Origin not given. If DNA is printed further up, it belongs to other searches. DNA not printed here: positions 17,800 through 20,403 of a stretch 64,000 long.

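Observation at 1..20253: Locus 1: giant / pilin-like / giant triad contiguous with an archaeosortase-like protein and an orphan PilB/FlaI-class ATPase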

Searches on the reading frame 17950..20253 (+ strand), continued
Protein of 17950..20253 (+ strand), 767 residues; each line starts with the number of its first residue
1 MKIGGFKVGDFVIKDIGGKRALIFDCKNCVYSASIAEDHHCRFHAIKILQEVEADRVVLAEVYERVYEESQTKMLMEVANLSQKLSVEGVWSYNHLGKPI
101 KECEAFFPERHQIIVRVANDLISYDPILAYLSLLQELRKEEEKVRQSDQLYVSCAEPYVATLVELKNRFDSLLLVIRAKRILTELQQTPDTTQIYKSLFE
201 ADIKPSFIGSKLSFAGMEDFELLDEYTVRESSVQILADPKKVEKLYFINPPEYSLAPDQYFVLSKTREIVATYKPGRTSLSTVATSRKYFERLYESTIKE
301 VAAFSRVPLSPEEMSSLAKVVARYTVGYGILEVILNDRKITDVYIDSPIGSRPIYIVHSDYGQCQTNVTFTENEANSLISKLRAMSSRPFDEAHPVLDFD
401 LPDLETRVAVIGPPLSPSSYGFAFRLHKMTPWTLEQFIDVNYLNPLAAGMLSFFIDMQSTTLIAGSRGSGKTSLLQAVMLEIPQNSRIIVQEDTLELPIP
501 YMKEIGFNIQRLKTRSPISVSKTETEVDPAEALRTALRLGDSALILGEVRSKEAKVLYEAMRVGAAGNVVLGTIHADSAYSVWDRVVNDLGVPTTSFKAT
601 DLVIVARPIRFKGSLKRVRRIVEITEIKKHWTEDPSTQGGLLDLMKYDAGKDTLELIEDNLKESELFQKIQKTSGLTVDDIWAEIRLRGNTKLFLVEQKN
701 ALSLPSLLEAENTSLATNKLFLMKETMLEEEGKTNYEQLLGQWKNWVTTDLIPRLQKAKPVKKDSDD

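Call 19: find_encoding_contigs(protein=P0089, flank=10000, max_places=1)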
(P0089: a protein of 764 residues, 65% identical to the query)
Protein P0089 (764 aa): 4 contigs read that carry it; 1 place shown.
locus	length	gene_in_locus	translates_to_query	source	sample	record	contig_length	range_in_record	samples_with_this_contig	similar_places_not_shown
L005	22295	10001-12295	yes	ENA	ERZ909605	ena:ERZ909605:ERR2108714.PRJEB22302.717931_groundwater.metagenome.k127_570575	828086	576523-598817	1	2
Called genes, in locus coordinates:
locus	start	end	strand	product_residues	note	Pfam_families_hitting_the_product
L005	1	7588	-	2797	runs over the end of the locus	PF17802:SpaA (faint), PF13620:CarboxypepD_reg (weak)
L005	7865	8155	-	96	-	-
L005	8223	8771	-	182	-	PF09721:Exosortase_EpsH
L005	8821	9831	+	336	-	-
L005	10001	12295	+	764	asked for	PF00437:T2SSE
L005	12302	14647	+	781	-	-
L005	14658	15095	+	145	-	-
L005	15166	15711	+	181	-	-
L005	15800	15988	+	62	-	-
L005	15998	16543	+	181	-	-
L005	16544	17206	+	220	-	-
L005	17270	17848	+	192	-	-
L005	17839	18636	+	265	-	-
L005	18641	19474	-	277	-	-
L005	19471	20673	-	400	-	-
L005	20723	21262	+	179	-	-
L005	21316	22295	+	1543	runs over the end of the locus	-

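Call 21: find_encoding_contigs(protein=P0001, flank=10000, max_places=2)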
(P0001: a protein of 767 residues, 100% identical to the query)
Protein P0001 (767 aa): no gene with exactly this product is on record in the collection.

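Call 22: search_protein_families(library=pfam, proteins=[L005:12302-14647:+, L005:14658-15095:+, L005:15166-15711:+, L005:15998-16543:+, L005:16544-17206:+, L005:17270-17848:+, L005:17839-18636:+, L005:8223-8771:-, L005:8821-9831:+], max_evalue=0.05)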
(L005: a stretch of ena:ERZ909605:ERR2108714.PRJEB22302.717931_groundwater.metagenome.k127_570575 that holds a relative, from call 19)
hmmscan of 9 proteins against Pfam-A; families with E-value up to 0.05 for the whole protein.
L005:12302-14647:+ (781 aa): 1 family
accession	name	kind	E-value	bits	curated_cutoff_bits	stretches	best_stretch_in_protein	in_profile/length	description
PF00482.28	T2SSF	-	0.0003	21.2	25.2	1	178-300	13-125/125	Type II secretion system (T2SS), protein F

L005:14658-15095:+ (145 aa): 0 families

L005:15166-15711:+ (181 aa): 0 families

L005:15998-16543:+ (181 aa): 0 families

L005:16544-17206:+ (220 aa): 0 families

L005:17270-17848:+ (192 aa): 0 families

L005:17839-18636:+ (265 aa): 0 families

L005:8223-8771:- (182 aa): 2 families
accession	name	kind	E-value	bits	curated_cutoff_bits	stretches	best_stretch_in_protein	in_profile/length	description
PF09721.15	Exosortase_EpsH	-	3.1e-08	33.8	25.7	1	22-175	99-251/254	Transmembrane exosortase (Exosortase_EpsH)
PF03203.19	MerC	-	0.0035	18.3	27.6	1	120-177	3-60/108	MerC mercury resistance protein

L005:8821-9831:+ (336 aa): 1 family
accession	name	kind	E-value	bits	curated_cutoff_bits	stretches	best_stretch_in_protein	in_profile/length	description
PF10110.14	GPDPase_memb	-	0.023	13.8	29.6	1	7-301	3-291/321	Membrane domain of glycerophosphoryl diester phosphodiesterase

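Call 23: find_homologous_proteins(query=L003:12377-14809:+, max_evalue=1e-10)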
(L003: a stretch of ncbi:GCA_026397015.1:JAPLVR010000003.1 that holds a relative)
Query L003:12377-14809:+ (810 aa): 318 proteins with E <= 1e-10 among 8000 candidates; the best 120 are listed.
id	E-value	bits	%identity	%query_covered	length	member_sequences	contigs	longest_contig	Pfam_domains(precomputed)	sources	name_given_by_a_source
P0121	0.0e+0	1793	100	100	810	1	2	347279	-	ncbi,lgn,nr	ncbi:MAG: hypothetical protein NTZ73_01295 [Candidatus Diapherotrites archaeon]|nr:hypothetical prot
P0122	0.0e+0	1461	80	100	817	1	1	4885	-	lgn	-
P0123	0.0e+0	1435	79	100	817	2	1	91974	-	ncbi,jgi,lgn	ncbi:MAG: hypothetical protein WC308_01985 [archaeon]|jgi:hypothetical protein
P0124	0.0e+0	1101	64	100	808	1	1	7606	-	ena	-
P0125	0.0e+0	1057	62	98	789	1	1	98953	-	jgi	jgi:hypothetical protein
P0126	0.0e+0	1055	60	98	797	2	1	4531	-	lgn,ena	-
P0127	0.0e+0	1046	61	100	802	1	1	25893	-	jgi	jgi:hypothetical protein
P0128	0.0e+0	1043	61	97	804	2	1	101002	-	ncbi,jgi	ncbi:MAG: hypothetical protein WC915_02165 [archaeon]|jgi:hypothetical protein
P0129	0.0e+0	1042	60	99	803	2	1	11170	-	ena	-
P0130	0.0e+0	1041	59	100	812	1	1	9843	-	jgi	jgi:hypothetical protein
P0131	0.0e+0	1035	60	99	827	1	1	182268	-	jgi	jgi:hypothetical protein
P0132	0.0e+0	1035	61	97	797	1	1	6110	-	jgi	-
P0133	0.0e+0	1033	60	100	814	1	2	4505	-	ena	-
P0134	0.0e+0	1032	60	99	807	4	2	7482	-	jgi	jgi:hypothetical protein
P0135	0.0e+0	1029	61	97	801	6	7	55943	-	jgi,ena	jgi:flagellar biosynthesis protein FliQ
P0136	0.0e+0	1028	61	99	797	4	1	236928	-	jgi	-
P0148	2.6e-296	1003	57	98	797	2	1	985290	-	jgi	jgi:hypothetical protein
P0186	1.5e-222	759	49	99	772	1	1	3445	PF00482.29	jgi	-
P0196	1.4e-219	749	48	98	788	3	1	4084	PF00482.29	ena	-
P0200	9.5e-218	743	47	99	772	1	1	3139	PF00482.29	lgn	-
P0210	3.5e-216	738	46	98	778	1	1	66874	PF00482.29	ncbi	ncbi:MAG: type II secretion system F family protein [Candidatus Diapherotrites archaeon]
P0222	1.7e-214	733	48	98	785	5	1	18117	PF00482.29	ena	-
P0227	5.7e-214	731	46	99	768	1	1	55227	PF00482.29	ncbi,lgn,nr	ncbi:MAG: type II secretion system F family protein [Candidatus Diapherotrites archaeon]|nr:type II 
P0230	1.7e-213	729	46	98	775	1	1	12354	PF00482.29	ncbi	ncbi:MAG: type II secretion system F family protein [Candidatus Diapherotrites archaeon]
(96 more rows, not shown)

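Call 24: find_encoding_contigs(protein=P0148, flank=10000, max_places=2)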
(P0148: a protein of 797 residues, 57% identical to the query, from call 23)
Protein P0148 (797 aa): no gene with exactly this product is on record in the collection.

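Call 25: find_encoding_contigs(protein=P0136, flank=10000, max_places=2)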
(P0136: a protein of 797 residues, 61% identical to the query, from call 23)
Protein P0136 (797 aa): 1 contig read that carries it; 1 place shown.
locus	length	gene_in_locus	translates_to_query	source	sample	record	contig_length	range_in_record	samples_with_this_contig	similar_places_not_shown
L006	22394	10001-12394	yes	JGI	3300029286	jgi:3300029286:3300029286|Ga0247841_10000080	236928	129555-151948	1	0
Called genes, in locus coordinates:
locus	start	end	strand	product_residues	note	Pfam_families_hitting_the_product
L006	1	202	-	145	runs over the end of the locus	-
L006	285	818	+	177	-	PF04229:GrpB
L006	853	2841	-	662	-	PF00270:DEAD (faint), PF04851:ResIII (weak), PF00271:Helicase_C (faint), PF06733:DEAD_2, PF13307:Helicase_C_2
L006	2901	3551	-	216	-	-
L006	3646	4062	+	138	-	-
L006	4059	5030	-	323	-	PF00389:2-Hacid_dh, PF02826:2-Hacid_dh_C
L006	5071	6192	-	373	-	PF00266:Aminotran_5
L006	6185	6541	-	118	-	-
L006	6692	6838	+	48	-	-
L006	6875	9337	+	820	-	PF13385:Laminin_G_3, PF21722:Gly_rich_2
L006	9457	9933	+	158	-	-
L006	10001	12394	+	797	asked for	-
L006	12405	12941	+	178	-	-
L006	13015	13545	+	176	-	-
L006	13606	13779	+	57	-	-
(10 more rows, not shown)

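Call 26: find_related_loci(query=window:17950-20253:+, collection=genome_contigs, flank=10000)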
Query window:17950-20253:+ (767 aa) in genome_contigs; peptide patterns used: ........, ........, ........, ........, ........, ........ (x = any residue, [..] = any of these).
89 stretches matched a pattern; 50 encode a relative of the query (tblastn E <= 1e-3); 50 distinct loci.
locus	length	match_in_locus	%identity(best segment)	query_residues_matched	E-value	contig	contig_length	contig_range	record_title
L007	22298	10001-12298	87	1-766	0e+0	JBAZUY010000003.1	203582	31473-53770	MAG: archaeon isolate SO_2017_GW1_24 NODE_512_length_203582_cov_2.340911_OW334_2017, whole genome shotgun sequence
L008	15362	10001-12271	86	1-757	0e+0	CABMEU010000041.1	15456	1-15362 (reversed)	uncultured archaeon isolate LFW-252_2 genome assembly, contig: LFW2522_8, whole genome shotgun sequence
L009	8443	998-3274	86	1-759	0e+0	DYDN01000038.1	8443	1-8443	MAG TPA_asm: Candidatus Forterrea sp. isolate IMS_BF NODE_1999_length_8462_cov_75.8698, whole genome shotgun sequence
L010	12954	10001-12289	84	1-763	0e+0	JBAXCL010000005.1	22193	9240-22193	MAG: archaeon isolate ELA192 MAG192_5, whole genome shotgun sequence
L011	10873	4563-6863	83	1-767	0e+0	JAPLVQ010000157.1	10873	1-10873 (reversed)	MAG: Candidatus Iainarchaeum archaeon isolate LacPavin_0419_WC90_MAG_36_6 LacPavin_0419_WC90_scaffold_120087, whole geno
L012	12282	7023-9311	80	1-763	0e+0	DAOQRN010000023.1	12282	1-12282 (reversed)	MAG TPA_asm: archaeon isolate AMR_MDS_1191 NODE_4271_length_12282_cov_6.635479, whole genome shotgun sequence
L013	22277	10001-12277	79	1-759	0e+0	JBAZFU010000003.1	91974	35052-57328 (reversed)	MAG: archaeon isolate SO_2017_LW3_27 NODE_457_length_91974_cov_1.503936_LW162_2017, whole genome shotgun sequence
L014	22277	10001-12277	80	1-759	0e+0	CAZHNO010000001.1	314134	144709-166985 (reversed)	MAG TPA_asm: uncultured archaeon isolate SRP263991_co2_691 genome assembly, contig: NODE_4_length_314134_cov_9.256143, w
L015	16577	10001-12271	81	1-757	0e+0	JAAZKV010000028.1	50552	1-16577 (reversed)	MAG: Candidatus Iainarchaeum archaeon isolate AS22ysBPME_79 193832_AS22, whole genome shotgun sequence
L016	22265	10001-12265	79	1-755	0e+0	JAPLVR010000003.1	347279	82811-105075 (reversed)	MAG: Candidatus Iainarchaeum archaeon isolate LacPavin_0920_SED1_MAG_42_29 LacPavin_0920_SED1_scaffold_391753, whole gen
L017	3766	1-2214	79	16-753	0e+0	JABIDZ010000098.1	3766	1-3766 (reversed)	MAG: Candidatus Iainarchaeum archaeon isolate SI048_bin86 k141_570323, whole genome shotgun sequence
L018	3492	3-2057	81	78-762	0e+0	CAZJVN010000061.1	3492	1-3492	MAG TPA_asm: uncultured archaeon isolate SRP263991_co4_116 genome assembly, contig: NODE_46308_length_3492_cov_5.331394,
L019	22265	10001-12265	68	1-755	0e+0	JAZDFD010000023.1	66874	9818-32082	MAG: Candidatus Iainarchaeum archaeon isolate MEGAHIT-group-0.184 k141_20784148, whole genome shotgun sequence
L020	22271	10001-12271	67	1-757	0e+0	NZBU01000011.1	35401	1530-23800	MAG: Candidatus Iainarchaeum archaeon isolate ARS1307 MHASMcontig_221071, whole genome shotgun sequence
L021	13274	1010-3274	67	1-755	0e+0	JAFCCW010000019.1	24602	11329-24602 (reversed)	MAG: Candidatus Iainarchaeum archaeon isolate Meg19_1012_Bin_161 Meg19_1012_Bin_161_scaffold_13838, whole genome shotgun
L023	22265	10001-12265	65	1-755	0e+0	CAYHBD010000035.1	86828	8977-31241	MAG TPA_asm: uncultured archaeon isolate ERP119294_co2_134 genome assembly, contig: k141_3616506, whole genome shotgun s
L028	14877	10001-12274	62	1-759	0e+0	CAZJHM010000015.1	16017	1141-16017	MAG TPA_asm: uncultured archaeon isolate binchicken_co27_477 genome assembly, contig: NODE_6422_length_16017_cov_6.82721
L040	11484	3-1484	78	2-495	0e+0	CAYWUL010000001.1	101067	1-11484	MAG TPA_asm: uncultured archaeon isolate SRP178699_co2_500 genome assembly, contig: NODE_29_length_101067_cov_9.183929,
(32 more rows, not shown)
